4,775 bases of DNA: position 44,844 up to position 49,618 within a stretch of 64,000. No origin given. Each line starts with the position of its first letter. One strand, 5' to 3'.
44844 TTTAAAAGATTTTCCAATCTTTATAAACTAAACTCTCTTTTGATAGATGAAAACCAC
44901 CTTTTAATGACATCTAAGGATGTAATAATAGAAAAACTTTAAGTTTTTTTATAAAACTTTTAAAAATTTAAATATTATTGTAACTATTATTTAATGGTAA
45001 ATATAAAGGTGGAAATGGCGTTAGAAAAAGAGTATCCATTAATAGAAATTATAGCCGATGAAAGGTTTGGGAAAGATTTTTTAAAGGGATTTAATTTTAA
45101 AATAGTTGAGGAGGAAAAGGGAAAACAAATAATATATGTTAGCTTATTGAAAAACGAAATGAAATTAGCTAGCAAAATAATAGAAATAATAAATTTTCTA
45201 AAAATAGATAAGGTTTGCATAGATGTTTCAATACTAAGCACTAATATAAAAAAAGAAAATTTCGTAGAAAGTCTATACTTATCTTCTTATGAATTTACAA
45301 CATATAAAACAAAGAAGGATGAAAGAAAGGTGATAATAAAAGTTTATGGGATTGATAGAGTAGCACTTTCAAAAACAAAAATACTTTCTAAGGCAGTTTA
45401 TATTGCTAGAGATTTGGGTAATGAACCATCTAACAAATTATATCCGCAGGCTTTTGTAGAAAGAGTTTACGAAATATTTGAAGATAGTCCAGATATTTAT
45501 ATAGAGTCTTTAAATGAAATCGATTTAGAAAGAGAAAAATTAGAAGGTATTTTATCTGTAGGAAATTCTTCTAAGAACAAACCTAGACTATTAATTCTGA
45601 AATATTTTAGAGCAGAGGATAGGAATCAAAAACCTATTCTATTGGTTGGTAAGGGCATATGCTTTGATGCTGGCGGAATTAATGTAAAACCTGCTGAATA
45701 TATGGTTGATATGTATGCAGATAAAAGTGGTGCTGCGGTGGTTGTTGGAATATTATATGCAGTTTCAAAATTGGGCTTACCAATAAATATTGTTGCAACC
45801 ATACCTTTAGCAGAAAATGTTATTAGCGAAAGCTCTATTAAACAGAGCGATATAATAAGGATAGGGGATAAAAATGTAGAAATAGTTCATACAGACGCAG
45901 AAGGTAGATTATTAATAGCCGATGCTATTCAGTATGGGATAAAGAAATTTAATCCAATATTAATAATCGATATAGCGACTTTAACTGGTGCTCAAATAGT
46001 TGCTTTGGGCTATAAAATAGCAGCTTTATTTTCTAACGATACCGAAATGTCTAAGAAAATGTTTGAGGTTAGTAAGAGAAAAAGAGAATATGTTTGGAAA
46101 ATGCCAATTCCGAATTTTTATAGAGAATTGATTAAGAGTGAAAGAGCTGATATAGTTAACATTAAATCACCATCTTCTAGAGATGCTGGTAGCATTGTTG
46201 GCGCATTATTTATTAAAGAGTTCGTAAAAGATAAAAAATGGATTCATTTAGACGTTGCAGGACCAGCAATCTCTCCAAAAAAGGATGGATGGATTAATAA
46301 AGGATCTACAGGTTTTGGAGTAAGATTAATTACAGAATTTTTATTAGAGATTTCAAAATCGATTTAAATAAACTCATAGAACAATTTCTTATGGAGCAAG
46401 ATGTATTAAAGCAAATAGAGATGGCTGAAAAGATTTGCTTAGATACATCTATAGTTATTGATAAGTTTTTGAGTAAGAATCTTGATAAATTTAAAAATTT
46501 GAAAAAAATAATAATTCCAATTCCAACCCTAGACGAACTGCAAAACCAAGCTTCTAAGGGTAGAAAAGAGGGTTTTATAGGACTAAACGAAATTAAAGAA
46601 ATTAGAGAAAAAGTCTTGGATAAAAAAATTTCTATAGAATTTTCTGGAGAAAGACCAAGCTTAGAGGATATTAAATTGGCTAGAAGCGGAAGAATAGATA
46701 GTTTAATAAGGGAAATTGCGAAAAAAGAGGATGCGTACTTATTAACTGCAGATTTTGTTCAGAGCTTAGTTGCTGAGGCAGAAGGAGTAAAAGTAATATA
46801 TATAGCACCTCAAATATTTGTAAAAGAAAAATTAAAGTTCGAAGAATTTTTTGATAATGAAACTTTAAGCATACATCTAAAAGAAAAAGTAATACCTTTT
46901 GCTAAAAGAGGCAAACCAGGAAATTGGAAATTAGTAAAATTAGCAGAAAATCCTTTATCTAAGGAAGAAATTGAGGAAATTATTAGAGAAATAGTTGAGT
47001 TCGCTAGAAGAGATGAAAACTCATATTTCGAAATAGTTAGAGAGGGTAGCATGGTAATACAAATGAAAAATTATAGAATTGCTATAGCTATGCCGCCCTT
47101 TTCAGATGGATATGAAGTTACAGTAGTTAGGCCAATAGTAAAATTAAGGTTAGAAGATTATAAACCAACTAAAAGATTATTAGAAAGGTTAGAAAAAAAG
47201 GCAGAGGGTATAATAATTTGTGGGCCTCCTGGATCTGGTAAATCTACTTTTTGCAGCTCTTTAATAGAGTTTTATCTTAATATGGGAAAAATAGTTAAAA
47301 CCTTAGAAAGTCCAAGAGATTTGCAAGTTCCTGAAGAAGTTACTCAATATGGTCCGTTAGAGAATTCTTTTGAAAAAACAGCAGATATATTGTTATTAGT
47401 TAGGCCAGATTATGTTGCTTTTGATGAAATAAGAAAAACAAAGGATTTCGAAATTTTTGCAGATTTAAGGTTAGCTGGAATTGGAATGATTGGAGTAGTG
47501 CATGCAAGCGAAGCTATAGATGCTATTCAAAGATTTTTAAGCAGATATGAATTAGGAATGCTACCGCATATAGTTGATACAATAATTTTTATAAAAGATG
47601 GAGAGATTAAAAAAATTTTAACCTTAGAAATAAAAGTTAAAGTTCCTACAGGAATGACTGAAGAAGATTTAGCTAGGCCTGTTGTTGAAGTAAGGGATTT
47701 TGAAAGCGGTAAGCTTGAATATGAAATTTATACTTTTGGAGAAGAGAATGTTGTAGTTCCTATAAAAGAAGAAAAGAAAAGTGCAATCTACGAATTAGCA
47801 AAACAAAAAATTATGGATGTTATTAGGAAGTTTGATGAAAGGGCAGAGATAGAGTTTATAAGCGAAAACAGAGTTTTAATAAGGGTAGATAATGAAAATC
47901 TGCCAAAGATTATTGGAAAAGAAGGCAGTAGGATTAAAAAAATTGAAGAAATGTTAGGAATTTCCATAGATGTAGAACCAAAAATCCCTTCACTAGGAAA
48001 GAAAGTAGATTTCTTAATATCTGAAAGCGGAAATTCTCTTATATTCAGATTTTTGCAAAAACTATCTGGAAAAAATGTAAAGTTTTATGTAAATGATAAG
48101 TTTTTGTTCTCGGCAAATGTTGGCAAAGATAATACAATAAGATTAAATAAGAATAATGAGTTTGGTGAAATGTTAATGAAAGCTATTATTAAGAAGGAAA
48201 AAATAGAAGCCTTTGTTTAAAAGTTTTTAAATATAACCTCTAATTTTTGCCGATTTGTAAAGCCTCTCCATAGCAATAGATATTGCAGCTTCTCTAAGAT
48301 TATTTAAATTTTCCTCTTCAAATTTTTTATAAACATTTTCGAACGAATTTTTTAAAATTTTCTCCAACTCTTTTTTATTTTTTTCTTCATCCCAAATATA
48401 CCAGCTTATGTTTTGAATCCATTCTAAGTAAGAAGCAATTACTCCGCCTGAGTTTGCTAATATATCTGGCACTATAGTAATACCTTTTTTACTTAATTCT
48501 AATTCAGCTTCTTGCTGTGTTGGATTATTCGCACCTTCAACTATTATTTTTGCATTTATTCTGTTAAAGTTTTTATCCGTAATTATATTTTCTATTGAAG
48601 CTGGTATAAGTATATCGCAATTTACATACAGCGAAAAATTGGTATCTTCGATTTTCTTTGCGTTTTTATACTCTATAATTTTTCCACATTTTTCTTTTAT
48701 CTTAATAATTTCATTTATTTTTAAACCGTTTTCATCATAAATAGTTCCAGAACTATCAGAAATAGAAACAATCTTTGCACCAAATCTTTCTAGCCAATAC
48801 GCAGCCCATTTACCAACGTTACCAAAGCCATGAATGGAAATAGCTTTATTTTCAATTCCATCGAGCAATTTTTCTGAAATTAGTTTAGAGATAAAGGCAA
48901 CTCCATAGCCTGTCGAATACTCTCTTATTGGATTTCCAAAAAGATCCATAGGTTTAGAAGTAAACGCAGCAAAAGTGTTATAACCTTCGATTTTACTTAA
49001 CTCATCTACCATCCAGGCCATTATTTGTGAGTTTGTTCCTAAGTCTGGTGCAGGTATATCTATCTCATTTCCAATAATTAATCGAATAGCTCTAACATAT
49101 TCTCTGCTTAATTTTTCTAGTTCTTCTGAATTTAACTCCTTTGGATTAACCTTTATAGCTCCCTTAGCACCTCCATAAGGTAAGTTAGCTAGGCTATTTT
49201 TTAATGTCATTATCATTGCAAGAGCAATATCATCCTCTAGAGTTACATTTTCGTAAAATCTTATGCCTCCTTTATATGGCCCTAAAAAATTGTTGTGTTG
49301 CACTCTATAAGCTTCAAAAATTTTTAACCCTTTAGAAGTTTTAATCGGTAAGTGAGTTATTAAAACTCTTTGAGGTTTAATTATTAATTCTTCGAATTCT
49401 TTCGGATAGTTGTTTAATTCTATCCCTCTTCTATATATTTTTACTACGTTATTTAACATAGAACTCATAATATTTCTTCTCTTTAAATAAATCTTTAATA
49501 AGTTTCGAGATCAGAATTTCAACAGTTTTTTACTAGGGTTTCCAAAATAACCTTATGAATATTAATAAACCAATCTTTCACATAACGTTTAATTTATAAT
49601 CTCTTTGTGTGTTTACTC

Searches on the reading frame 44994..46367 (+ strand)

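Call 73: search_protein_families(library=pfam, proteins=[window:44994-46367:+], max_evalue=0.001)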
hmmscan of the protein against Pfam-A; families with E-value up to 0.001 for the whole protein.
window:44994-46367:+ (457 aa): 1 family
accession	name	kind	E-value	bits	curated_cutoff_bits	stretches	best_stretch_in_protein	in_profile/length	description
PF00883.26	Peptidase_M17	-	2.5e-101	339.5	25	1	137-446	2-309/310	Cytosol aminopeptidase family, catalytic domain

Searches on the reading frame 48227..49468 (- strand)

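Call 73: search_protein_families(library=pfam, proteins=[window:48227-49468:-], max_evalue=0.001)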
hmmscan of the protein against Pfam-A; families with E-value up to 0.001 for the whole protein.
window:48227-49468:- (413 aa): 3 families
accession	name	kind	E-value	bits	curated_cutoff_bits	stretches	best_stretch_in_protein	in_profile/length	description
PF00208.27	ELFV_dehydrog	-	3.1e-69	233.8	23.4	1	178-411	2-241/241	Glutamate/Leucine/Phenylalanine/Valine dehydrogenase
PF02812.23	ELFV_dehydrog_N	-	2.7e-49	166.6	25.3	1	32-158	1-128/129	Glu/Leu/Phe/Val dehydrogenase, dimerisation domain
PF05088.18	Bac_GDH_CD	-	1.9e-05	23.8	22.8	1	302-387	400-487/497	Bacterial NAD-glutamate dehydrogenase, catalytic domain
